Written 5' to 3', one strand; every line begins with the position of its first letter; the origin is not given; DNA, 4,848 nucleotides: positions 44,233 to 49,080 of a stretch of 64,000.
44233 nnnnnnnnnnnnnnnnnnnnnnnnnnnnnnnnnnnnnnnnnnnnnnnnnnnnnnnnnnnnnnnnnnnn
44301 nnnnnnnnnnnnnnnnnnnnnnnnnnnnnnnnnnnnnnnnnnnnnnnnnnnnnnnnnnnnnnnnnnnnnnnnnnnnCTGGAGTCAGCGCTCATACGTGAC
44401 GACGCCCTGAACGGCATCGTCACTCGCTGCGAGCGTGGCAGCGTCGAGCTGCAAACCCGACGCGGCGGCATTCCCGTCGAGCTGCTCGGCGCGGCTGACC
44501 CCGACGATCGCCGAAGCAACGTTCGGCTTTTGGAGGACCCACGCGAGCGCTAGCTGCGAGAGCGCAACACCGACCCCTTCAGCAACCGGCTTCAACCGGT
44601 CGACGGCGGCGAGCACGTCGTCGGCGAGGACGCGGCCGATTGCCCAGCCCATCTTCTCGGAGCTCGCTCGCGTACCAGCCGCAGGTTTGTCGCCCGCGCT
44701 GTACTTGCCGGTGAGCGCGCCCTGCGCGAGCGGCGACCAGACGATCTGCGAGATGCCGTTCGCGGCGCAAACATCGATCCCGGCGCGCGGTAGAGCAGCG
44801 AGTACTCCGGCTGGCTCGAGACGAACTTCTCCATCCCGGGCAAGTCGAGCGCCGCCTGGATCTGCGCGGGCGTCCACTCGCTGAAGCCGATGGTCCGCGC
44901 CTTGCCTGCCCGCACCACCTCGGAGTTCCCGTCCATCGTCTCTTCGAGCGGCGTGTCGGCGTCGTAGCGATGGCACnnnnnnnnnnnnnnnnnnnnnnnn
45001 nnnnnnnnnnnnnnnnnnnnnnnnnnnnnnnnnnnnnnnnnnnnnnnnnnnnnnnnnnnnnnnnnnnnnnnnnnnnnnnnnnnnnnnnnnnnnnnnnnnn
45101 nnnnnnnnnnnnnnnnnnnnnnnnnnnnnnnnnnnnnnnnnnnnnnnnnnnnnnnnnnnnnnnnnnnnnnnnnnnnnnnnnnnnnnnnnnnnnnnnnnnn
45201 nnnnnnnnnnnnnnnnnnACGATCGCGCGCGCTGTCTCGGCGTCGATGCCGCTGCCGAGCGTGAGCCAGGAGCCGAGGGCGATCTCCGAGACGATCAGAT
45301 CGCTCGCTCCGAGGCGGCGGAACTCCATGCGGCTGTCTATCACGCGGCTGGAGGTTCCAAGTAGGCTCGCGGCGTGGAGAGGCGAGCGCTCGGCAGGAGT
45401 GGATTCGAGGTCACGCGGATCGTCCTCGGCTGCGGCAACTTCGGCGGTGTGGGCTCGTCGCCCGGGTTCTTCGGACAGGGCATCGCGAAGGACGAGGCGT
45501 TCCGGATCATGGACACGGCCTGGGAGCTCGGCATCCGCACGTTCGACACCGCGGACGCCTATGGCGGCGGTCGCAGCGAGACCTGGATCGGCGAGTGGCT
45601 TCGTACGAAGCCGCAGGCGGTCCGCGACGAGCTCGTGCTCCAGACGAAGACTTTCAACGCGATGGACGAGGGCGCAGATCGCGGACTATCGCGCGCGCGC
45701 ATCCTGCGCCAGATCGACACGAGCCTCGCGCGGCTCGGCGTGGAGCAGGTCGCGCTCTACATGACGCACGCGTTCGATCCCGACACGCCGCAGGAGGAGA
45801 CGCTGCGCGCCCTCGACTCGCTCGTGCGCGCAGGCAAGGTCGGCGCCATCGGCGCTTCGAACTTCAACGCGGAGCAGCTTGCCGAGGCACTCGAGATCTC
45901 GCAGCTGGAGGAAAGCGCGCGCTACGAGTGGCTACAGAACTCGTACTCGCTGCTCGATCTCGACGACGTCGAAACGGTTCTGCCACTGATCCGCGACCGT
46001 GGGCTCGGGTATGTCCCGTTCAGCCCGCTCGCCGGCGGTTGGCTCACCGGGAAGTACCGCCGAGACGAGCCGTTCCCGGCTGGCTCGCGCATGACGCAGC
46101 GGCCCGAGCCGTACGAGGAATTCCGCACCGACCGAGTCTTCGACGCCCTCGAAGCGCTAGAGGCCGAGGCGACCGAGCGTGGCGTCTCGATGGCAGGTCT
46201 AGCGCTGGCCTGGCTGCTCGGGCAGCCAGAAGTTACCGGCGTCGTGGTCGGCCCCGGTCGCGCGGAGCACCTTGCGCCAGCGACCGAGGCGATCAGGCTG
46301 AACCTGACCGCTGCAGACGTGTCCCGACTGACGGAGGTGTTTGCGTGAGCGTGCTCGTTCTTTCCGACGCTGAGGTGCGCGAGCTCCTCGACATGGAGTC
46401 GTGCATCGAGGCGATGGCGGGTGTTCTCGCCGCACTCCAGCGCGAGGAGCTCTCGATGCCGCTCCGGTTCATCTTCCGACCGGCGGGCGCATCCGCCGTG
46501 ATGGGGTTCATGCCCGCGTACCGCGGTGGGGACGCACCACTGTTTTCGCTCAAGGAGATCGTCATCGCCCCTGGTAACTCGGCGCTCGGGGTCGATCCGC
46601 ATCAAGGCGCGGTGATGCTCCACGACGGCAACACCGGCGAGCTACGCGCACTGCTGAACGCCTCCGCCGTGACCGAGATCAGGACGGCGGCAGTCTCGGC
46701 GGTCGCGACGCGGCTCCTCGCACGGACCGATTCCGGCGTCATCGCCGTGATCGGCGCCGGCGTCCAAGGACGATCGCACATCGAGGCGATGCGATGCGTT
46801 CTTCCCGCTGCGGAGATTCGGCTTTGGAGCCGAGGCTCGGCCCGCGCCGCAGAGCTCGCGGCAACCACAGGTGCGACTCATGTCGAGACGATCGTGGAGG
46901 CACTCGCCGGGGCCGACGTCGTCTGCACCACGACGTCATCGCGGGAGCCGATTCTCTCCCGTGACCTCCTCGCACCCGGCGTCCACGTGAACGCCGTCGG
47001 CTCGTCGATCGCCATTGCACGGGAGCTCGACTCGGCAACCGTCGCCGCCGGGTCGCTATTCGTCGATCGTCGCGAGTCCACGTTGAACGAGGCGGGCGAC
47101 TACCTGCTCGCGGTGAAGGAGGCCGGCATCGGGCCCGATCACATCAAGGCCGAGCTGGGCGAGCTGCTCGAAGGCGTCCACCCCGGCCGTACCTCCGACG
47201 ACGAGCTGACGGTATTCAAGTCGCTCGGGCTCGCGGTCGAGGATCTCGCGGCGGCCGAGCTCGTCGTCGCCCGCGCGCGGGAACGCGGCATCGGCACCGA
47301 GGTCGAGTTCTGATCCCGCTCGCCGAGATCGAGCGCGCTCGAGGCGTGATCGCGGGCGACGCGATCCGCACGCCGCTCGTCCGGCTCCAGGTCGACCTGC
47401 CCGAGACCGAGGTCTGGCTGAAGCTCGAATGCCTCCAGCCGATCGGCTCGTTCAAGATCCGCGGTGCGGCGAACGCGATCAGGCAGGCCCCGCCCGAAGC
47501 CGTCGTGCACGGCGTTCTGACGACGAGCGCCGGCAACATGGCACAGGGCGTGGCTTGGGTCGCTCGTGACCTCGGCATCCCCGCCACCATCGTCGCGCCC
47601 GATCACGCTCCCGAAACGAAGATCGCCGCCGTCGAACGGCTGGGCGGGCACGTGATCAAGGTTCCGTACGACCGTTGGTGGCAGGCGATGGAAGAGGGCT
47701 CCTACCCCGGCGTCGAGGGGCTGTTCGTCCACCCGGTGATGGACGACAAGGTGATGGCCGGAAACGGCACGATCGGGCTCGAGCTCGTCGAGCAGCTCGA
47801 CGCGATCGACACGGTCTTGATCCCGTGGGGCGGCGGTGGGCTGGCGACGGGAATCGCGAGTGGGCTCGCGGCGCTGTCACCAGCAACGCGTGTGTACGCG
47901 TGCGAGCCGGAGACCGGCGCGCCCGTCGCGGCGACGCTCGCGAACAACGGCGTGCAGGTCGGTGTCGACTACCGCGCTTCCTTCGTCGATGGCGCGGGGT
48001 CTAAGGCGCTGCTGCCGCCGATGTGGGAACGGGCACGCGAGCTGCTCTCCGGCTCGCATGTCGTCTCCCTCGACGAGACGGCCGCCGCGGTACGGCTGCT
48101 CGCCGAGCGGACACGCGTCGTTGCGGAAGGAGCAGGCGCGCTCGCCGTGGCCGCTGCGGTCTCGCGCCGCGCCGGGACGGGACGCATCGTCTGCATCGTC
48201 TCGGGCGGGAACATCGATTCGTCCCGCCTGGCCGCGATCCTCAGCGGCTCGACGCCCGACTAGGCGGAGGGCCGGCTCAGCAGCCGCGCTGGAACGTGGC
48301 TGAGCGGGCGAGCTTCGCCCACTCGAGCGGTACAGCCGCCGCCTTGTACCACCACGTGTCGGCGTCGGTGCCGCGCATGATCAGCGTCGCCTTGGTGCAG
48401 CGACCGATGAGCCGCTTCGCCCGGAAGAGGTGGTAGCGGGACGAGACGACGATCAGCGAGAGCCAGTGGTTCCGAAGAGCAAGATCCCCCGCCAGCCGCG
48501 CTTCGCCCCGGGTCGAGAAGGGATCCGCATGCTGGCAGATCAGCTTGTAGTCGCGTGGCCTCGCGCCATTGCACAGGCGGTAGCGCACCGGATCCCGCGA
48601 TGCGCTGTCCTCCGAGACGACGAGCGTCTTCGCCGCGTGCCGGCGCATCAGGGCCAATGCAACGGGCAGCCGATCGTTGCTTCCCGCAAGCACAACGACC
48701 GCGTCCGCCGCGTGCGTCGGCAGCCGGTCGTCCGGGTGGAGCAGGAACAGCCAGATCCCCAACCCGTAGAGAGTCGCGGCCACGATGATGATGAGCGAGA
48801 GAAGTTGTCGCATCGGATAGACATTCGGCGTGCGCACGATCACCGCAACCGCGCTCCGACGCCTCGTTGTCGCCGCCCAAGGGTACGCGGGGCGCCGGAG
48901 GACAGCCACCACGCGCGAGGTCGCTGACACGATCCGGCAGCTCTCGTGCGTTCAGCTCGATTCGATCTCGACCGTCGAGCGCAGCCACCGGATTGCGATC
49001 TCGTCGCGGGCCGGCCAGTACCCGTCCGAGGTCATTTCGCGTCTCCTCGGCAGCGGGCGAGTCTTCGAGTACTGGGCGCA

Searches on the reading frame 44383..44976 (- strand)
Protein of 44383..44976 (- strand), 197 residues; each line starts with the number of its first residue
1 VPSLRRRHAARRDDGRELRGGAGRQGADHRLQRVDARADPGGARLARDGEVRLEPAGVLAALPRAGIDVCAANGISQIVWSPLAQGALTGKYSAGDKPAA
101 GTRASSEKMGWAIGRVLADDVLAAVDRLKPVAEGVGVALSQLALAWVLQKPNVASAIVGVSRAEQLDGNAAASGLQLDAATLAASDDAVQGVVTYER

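Call 58: search_protein_families(library=pfam, proteins=[window:44383-44976:-], max_evalue=0.001)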
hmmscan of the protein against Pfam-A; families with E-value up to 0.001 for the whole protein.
window:44383-44976:- (197 aa): 1 family
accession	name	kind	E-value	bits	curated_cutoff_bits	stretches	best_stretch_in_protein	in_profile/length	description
PF00248.27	Aldo_ket_red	-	1.5e-21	77.2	24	1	67-187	176-288/291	Aldo/keto reductase family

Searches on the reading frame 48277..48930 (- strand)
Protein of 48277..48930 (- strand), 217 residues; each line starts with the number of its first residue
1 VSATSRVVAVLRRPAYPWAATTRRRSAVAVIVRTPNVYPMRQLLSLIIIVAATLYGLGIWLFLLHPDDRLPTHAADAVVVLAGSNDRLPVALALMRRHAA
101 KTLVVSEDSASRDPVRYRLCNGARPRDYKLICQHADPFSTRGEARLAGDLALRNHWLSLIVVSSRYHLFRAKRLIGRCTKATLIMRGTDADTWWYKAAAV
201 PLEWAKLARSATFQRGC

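Call 58: search_protein_families(library=pfam, proteins=[window:48277-48930:-], max_evalue=0.001)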
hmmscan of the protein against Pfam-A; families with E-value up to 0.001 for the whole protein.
window:48277-48930:- (217 aa): 1 family
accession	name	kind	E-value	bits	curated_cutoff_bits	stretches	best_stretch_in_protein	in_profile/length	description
PF02698.23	DUF218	-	2.2e-08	34.5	27.6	1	76-182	1-105/133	DUF218 domain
